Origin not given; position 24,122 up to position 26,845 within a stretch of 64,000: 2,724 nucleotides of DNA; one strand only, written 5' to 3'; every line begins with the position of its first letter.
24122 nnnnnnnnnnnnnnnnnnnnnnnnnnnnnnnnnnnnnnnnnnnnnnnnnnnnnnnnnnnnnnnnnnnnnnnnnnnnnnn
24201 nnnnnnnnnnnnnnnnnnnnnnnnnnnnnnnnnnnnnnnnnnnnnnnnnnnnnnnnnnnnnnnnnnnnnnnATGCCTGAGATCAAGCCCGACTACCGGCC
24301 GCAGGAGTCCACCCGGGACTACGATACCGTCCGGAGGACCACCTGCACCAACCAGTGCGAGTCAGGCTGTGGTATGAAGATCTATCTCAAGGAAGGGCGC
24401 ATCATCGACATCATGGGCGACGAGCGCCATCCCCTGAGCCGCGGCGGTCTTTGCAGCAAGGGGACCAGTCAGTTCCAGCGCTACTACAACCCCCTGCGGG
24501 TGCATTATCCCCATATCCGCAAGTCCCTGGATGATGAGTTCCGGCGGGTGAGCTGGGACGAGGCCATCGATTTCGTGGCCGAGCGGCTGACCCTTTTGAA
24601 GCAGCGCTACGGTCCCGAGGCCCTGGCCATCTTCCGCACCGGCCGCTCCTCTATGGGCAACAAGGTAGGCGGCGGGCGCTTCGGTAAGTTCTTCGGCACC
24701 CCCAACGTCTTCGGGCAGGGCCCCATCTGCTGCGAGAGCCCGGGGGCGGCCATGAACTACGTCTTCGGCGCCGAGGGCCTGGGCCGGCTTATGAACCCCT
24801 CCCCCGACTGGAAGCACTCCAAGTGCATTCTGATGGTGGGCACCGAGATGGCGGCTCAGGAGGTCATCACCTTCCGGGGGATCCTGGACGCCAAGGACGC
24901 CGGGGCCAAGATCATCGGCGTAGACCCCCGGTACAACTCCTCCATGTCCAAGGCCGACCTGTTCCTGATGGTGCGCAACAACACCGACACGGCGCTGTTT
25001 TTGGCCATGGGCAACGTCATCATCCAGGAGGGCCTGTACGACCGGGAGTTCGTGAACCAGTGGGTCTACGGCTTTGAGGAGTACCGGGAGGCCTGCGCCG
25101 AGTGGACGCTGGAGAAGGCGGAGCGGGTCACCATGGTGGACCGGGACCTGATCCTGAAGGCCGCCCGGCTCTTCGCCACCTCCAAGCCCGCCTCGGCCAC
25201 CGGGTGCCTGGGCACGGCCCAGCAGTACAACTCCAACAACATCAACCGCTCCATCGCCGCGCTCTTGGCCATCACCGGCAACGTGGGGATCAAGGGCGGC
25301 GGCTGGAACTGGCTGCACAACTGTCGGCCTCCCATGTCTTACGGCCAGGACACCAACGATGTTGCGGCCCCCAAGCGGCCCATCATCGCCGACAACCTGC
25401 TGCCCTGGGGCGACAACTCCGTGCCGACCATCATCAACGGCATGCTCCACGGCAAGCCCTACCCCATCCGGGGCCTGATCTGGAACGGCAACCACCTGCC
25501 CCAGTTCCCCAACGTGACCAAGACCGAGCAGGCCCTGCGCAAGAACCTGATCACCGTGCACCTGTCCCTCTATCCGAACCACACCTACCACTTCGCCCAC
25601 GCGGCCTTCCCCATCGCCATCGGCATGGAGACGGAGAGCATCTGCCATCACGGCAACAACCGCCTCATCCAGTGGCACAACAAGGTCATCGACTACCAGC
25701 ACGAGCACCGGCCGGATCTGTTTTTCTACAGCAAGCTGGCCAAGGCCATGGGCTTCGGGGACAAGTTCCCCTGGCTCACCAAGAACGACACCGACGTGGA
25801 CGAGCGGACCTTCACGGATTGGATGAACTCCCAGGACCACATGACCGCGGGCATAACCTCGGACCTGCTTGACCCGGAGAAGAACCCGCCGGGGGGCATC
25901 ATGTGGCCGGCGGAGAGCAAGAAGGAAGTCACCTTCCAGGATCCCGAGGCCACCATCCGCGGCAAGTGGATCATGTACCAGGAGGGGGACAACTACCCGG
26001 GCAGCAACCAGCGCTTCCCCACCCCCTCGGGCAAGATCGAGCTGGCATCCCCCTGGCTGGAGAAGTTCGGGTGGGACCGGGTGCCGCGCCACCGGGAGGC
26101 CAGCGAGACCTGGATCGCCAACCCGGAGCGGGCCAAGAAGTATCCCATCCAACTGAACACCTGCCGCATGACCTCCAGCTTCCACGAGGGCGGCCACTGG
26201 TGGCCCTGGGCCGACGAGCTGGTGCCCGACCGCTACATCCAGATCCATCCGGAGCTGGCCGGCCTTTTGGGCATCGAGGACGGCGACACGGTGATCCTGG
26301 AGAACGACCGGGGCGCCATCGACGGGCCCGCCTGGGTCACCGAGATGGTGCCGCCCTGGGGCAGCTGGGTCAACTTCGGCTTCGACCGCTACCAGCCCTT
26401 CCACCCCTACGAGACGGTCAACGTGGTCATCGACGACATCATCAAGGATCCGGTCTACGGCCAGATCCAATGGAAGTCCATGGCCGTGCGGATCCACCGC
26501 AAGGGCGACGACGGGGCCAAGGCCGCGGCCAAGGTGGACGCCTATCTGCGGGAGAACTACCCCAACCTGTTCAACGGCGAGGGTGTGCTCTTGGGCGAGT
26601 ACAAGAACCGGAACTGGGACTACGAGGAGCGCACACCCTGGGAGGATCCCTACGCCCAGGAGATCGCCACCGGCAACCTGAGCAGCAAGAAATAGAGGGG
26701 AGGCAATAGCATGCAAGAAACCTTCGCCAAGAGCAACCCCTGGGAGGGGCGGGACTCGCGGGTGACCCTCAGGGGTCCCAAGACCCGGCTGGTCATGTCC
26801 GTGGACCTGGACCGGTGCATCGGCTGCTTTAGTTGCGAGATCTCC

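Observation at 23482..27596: Cytoplasmic molybdoenzyme whose third subunit is an HdrB-like CCG-domain protein rather than a membrane anchor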

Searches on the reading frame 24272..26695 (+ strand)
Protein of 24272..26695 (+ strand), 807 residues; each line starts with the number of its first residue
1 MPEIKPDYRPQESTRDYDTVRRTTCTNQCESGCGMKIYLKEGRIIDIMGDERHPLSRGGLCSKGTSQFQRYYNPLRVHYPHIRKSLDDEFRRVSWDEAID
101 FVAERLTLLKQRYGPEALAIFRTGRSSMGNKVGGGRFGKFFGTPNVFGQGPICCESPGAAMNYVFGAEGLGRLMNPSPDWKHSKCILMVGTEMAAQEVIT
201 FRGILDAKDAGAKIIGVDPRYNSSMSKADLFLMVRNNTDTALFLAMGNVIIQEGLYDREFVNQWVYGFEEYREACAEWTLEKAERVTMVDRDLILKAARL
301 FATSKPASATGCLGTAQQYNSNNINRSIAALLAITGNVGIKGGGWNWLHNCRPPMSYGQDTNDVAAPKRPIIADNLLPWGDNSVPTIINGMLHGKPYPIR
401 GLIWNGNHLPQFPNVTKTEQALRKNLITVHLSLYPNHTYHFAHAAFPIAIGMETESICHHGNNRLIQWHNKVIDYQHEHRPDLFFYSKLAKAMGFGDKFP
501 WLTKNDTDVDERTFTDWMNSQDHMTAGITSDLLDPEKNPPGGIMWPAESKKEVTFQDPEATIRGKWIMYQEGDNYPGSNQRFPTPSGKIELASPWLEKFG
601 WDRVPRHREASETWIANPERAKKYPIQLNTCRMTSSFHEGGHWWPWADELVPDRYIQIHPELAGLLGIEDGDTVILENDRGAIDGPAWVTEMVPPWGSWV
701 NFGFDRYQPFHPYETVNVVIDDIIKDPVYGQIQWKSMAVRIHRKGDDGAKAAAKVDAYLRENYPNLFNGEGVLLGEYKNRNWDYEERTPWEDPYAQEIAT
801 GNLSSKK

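Call 8: search_protein_families(library=pfam, proteins=[window:24272-26695:+], max_evalue=0.01)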
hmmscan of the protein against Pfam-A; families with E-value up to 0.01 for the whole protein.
window:24272-26695:+ (807 aa): 3 families
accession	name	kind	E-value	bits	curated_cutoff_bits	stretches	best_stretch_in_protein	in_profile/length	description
PF00384.28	Molybdopterin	-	2e-32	113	24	1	76-491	1-352/353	Molybdopterin oxidoreductase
PF01568.27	Molydop_binding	-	2e-14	54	26.8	1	627-736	2-108/110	Molydopterin dinucleotide binding domain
PF04879.21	Molybdop_Fe4S4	-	7.3e-13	48.7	22.7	1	19-73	2-55/55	Molybdopterin oxidoreductase Fe4S4 domain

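Call 9: search_protein_families(library=ncbifam, proteins=[window:24272-26695:+], max_evalue=0.01)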
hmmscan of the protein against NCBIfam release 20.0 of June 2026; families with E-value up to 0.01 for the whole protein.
window:24272-26695:+ (807 aa): 26 families (the best 25 are shown)
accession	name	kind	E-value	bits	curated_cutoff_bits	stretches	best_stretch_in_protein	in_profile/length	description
TIGR01591.1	Fdh-alpha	equivalog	6.8e-85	285.5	666.25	3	24-347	2-320/672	formate dehydrogenase subunit alpha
NF012032.0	PRK15488.1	equivalog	2.3e-63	214.4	694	2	27-344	49-361/759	thiosulfate reductase PhsA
NF047855.1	AssmNtatRedNasC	equivalog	6.5e-54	183.4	1100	2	8-345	8-343/708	assimilatory nitrate reductase catalytic subunit NasC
TIGR02166.1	dmsA_ynfE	subfamily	1.4e-52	178.8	777.7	2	11-270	35-304/794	DMSO/selenate family reductase complex A subunit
TIGR01553.1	formate-DH-alph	equivalog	6.3e-49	166.6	814.2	2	21-264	45-303/1009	formate dehydrogenase-N subunit alpha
NF041513.1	formate_DH_Act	exception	1.2e-45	155.8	1400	2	13-264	35-294/1067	formate dehydrogenase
TIGR03479.1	DMSO_red_II_alp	subfamily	1.1e-44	152.7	984.75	3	16-262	53-304/913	molybdopterin-dependent oxidoreductase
TIGR00509.1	bisC_fam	subfamily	9.1e-34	116.8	1017.55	2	207-693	200-696/772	molybdopterin guanine dinucleotide-containing S/N-oxide reductase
NF041885.1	selenate_YnfE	exception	4.4e-32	110.8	1675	1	14-343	42-403/805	selenate/tellurate reductase subunit YnfE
NF041884.1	selenate_YnfF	exception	6.7e-31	107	1650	1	18-344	43-397/798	selenate/tellurate reductase subunit YnfF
TIGR01701.1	Fdhalpha-like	subfamily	3.3e-29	101.6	582.15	1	76-344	99-385/744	FdhF/YdeP family oxidoreductase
NF011566.1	PRK14990.1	exception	7.3e-28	97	1600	1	18-343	56-416/814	dimethylsulfoxide reductase subunit A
NF041714.1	arsenate_red_ArrA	equivalog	1.5e-26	92.8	1600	1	21-266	51-297/848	arsenate respiratory reductase molybdopterin-containing subunit ArrA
NF041783.2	mnquin_red_QrcB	equivalog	3.1e-25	88.5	440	1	21-343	52-364/695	menaquinone reductase molybdopterin-binding-like subunit QrcB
TIGR02164.1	torA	equivalog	4.1e-25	88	1465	3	207-350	247-398/824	trimethylamine-N-oxide reductase TorA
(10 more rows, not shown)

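Call 12: find_homologous_proteins(query=window:24272-26695:+, max_evalue=1e-10)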
Query window:24272-26695:+ (807 aa): 373 proteins with E <= 1e-10 among 8000 candidates; the best 120 are listed.
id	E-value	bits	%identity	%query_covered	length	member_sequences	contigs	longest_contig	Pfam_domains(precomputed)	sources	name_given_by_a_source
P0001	0.0e+0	1954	100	100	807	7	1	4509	PF00384.28,PF01568.28,PF04879.22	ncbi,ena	-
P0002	0.0e+0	1689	85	99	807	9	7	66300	PF00384.28,PF01568.28,PF04879.22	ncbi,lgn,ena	-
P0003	0.0e+0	1221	63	97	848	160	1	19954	PF00384.28,PF01568.28,PF04879.22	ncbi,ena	-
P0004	0.0e+0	1080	59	95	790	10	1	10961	PF00384.28,PF01568.28,PF04879.22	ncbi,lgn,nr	ncbi:hypothetical protein BEH94_08790 [Candidatus Altiarchaeales archaeon WOR_SM1_SCG]|nr:hypothetic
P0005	1.4e-278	945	54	95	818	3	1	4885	PF00384.28,PF01568.28,PF04879.22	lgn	-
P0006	1.9e-272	925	52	99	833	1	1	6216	PF00384.28,PF01568.28,PF04879.22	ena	-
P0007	4.9e-271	920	51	93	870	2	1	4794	PF00384.28,PF01568.28,PF04879.22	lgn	-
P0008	3.3e-264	898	53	93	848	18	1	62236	PF00384.28,PF01568.28,PF04879.22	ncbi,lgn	-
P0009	3.1e-263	894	51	95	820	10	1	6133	PF00384.28,PF01568.28,PF04879.22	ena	-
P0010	3.5e-263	894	51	95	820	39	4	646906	PF00384.28,PF01568.28,PF04879.22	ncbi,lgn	-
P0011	1.3e-262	892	51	95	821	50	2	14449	PF00384.28,PF01568.28,PF04879.22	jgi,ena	-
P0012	1.4e-262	892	52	95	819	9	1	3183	PF00384.28,PF01568.28,PF04879.22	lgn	-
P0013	6.5e-262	890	51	95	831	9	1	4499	PF00384.28,PF01568.28,PF04879.22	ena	-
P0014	1.0e-261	889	50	96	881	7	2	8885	PF00384.28,PF01568.28,PF04879.22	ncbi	ncbi:MAG: molybdopterin-containing oxidoreductase family protein [Thermoleophilia bacterium]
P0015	4.8e-261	887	53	95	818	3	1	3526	PF00384.28,PF01568.28,PF04879.22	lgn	-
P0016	1.0e-260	886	51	95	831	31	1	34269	PF00384.28,PF01568.28,PF04879.22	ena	-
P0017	1.1e-259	883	51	95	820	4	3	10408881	PF00384.28,PF01568.28,PF04879.22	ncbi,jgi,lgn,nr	ncbi:MAG: molybdopterin-dependent oxidoreductase [Ardenticatenaceae bacterium]|nr:molybdopterin-depe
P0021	3.6e-252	858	50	95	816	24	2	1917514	PF00384.28,PF01568.28,PF04879.22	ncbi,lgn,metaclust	metaclust:\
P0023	9.5e-250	850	49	95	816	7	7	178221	PF00384.28,PF01568.28,PF04879.22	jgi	jgi:anaerobic selenocysteine-containing dehydrogenase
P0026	1.7e-237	809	49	90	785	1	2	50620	PF00384.28,PF01568.28,PF04879.22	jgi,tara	jgi:anaerobic selenocysteine-containing dehydrogenase|tara:strand:+ start:4175 stop:6532 length:2358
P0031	9.9e-109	383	33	93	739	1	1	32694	PF00384.28,PF04879.22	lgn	-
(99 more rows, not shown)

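Call 13: search_solved_structures(query=window:24272-26695:+, max_evalue=0.00001)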
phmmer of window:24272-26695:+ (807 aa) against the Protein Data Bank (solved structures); distinct sequences matched with E-value up to 0.00001: 56.
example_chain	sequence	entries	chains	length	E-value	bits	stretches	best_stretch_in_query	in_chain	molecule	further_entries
7qv7_S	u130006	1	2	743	1.6e-58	202.2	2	23-345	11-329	Hydrogen dependent carbon dioxide reductase subunit FdhF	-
9vap_A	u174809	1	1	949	3.6e-57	197.7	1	19-348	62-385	Formate dehydrogenase molybdopterin-binding subunit FdhA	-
2e7z_A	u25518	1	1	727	2.7e-55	191.5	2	25-337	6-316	Acetylene hydratase Ahy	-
9t1s_L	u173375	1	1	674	2.7e-50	175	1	23-506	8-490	formate dehydrogenase (coenzyme F420)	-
2vpw_A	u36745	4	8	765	4.4e-50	174.3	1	28-504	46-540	THIOSULFATE REDUCTASE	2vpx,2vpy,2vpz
7bkb_D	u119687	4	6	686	2.7e-46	161.7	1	22-518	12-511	Formate dehydrogenase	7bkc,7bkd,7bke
1aa6_A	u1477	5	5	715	1.3e-42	149.6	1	24-347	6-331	FORMATE DEHYDROGENASE H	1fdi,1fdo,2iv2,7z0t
8rqz_C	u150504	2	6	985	2.5e-39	138.7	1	15-509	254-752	Probable oxidoreductase YjgC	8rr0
9gzq_A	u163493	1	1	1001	2.6e-39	138.6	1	15-509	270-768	Probable oxidoreductase YjgC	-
1h0h_A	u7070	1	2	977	1.5e-36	129.5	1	18-264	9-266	FORMATE DEHYDROGENASE SUBUNIT ALPHA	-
2jio_A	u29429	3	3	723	2e-36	129.1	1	27-340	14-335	PERIPLASMIC NITRATE REDUCTASE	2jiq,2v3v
2jim_A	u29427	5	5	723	9.2e-36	126.9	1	27-340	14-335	PERIPLASMIC NITRATE REDUCTASE | PROTEIN (PERIPLASMIC NITRATE REDUCTASE)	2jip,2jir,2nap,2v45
9qm0_A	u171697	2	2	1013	1e-33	120.1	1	23-265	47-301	Formate dehydrogenase, alpha subunit, selenocysteine-containing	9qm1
9rjy_A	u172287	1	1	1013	1.4e-32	116.3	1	23-265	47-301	Formate dehydrogenase, alpha subunit, selenocysteine-containing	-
8cm4_A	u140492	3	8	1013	1.8e-32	116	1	23-265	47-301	Formate dehydrogenase, alpha subunit, selenocysteine-containing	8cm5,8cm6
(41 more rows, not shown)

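Call 16: find_related_loci(query=A1, collection=genome_contigs, flank=8000)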
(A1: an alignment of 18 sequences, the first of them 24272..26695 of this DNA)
Query A1 (807 aa) in genome_contigs; peptide patterns used: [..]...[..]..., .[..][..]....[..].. (x = any residue, [..] = any of these).
600 stretches matched a pattern (row limit reached: there are more); 588 encode a relative of the query (tblastn E <= 1e-3); the best 80 are kept; 79 distinct loci.
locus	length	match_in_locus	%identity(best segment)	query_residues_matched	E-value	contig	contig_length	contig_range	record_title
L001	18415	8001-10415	83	1-805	0e+0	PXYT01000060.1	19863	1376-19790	MAG: Sulfobacillus benefaciens isolate AMDSBA1 AMDSBA1_60, whole genome shotgun sequence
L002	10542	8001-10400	63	3-786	0e+0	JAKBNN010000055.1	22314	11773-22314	MAG: bacterium isolate LL2.bin47 NODE_2242_length_22314_cov_2.05481, whole genome shotgun sequence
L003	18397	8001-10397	63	4-786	0e+0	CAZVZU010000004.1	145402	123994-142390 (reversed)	MAG TPA_asm: uncultured Actinomycetes bacterium isolate SRP128015_co4_17 genome assembly, contig: NODE_22_length_145402_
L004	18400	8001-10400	63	3-786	0e+0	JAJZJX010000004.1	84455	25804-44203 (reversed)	MAG: bacterium isolate LSA5.bin80 NODE_268_length_84455_cov_12.185182, whole genome shotgun sequence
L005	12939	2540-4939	63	3-786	0e+0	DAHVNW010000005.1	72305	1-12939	MAG TPA_asm: bacterium isolate clean576 NODE_5_length_72305_cov_7.793210, whole genome shotgun sequence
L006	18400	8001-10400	63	3-786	0e+0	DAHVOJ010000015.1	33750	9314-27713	MAG TPA_asm: bacterium isolate clean584 NODE_15_length_33750_cov_12.989279, whole genome shotgun sequence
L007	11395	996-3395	62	3-786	0e+0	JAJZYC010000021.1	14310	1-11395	MAG: bacterium isolate TL1-5.bin112 NODE_5417_length_14310_cov_1.482550, whole genome shotgun sequence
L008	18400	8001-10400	62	3-786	0e+0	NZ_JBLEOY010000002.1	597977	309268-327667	Candidatus Acidulodesulfobacterium sp. H_13 NODE_4_length_597977_cov_341.020637, whole genome shotgun sequence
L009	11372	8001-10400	62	3-786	0e+0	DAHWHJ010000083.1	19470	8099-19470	MAG TPA_asm: bacterium isolate clean1277 k141_28334, whole genome shotgun sequence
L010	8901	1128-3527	62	3-786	0e+0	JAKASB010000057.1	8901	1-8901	MAG: bacterium isolate YP1.bin11 NODE_6494_length_8901_cov_66.432414, whole genome shotgun sequence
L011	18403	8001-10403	62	3-786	0e+0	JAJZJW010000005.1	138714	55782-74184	MAG: bacterium isolate LSA5.bin79 NODE_70_length_138714_cov_9.185032, whole genome shotgun sequence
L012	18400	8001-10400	63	3-786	0e+0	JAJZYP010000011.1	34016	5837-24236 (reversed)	MAG: bacterium isolate TL1-5.bin36 NODE_1368_length_34016_cov_2.752398, whole genome shotgun sequence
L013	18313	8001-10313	53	12-751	0e+0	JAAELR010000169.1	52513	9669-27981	MAG: Rhodobacteraceae bacterium isolate Bpl_10 BplG_CONTIG1995882, whole genome shotgun sequence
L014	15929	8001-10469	50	12-798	0e+0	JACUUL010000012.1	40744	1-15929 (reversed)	MAG: Thermoleophilia bacterium isolate Kmv30 NODE_399_length_40744_cov_25.646440, whole genome shotgun sequence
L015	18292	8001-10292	52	9-759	0e+0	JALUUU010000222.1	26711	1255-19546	MAG: archaeon isolate 128-326_metabat1_scaf2bin.045 128-326_scaffold_648_c1, whole genome shotgun sequence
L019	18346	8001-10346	51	12-779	0e+0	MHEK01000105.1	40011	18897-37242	MAG: Nitrospirae bacterium RBG_16_64_22 RBG_16_scaffold_7672, whole genome shotgun sequence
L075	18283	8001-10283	27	8-706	6e-43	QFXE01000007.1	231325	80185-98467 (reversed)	MAG: endosymbiont of Escarpia spicata isolate A1462 scaffold260883_len231325_cov109_read99_cluster10, whole genome shotg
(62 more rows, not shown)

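Call 25: find_encoding_contigs(protein=P0003, flank=10000, max_places=2)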
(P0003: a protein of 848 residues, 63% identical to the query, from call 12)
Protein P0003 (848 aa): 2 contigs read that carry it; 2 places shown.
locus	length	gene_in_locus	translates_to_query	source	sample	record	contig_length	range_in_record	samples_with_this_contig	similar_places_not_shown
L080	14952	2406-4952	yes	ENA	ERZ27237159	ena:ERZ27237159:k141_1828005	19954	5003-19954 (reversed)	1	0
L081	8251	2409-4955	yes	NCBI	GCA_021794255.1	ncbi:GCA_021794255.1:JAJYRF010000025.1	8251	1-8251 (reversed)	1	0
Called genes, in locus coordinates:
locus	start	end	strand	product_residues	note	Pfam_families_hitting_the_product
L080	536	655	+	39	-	PF01527:HTH_Tnp_1 (weak)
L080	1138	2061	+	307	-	PF02754:CCG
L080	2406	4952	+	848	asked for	PF04879:Molybdop_Fe4S4, PF00384:Molybdopterin, PF01568:Molydop_binding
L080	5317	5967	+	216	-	PF13187:Fer4_9 (faint), PF00037:Fer4 (faint), PF12797:Fer4_2 (faint), PF12837:Fer4_6 (faint), PF12798:Fer4_3 (faint), PF12838:Fer4_7, PF13247:Fer4_11, PF13237:Fer4_10 (weak), +1 more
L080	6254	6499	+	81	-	-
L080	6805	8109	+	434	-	PF03453:MoeA_N, PF03454:MoeA_C (faint), PF00994:MoCF_biosynth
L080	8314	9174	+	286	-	PF04055:Radical_SAM, PF13353:Fer4_12 (weak)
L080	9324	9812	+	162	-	PF01242:PTPS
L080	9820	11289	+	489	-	-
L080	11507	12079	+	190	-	PF13187:Fer4_9 (faint), PF13237:Fer4_10 (faint), PF12838:Fer4_7 (faint), PF13247:Fer4_11, PF00037:Fer4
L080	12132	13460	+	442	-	PF07992:Pyr_redox_2, PF13738:Pyr_redox_3 (faint), PF00070:Pyr_redox, PF18267:Rubredoxin_C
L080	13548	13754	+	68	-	-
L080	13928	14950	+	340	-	PF01207:Dus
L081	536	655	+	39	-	PF01527:HTH_Tnp_1 (weak)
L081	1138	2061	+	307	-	PF02754:CCG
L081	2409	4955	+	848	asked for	PF04879:Molybdop_Fe4S4, PF00384:Molybdopterin, PF01568:Molydop_binding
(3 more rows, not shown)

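Call 26: find_encoding_contigs(protein=P0017, flank=10000, max_places=2)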
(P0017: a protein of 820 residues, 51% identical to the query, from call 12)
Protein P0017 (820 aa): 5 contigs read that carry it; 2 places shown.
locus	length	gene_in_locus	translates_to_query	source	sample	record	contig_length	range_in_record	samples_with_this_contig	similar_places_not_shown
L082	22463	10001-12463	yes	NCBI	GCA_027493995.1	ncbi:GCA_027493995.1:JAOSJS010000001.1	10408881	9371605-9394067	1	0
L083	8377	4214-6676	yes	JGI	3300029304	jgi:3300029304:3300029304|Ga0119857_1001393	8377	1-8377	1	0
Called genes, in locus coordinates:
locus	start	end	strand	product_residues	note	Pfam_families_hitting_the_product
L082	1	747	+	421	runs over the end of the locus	PF02754:CCG (weak)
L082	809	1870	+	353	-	PF00070:Pyr_redox (weak), PF01266:DAO (faint), PF03486:HI0933_like (faint), PF07992:Pyr_redox_2, PF12831:FAD_oxidored, PF13450:NAD_binding_8 (weak), PF13738:Pyr_redox_3 (faint)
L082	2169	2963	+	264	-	-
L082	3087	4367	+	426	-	PF13484:Fer4_16 (faint), PF13183:Fer4_8, PF13187:Fer4_9, PF13534:Fer4_17, PF02754:CCG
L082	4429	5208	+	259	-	PF01012:ETF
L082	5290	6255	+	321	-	PF01012:ETF, PF00766:ETF_alpha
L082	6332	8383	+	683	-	PF13237:Fer4_10, PF13183:Fer4_8 (weak), PF13187:Fer4_9, PF02754:CCG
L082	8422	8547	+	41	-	-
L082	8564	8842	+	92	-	-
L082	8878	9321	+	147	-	PF01597:GCV_H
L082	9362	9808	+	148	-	PF01597:GCV_H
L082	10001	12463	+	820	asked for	PF04879:Molybdop_Fe4S4, PF00384:Molybdopterin, PF01568:Molydop_binding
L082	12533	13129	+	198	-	PF12797:Fer4_2 (weak), PF12838:Fer4_7 (weak), PF13247:Fer4_11, PF12838:Fer4_7, PF13187:Fer4_9, PF00037:Fer4 (weak), PF12797:Fer4_2 (weak), PF12837:Fer4_6 (weak), +2 more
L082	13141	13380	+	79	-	-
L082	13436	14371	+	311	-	PF02613:Nitrate_red_del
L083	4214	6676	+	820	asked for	PF04879:Molybdop_Fe4S4, PF00384:Molybdopterin, PF01568:Molydop_binding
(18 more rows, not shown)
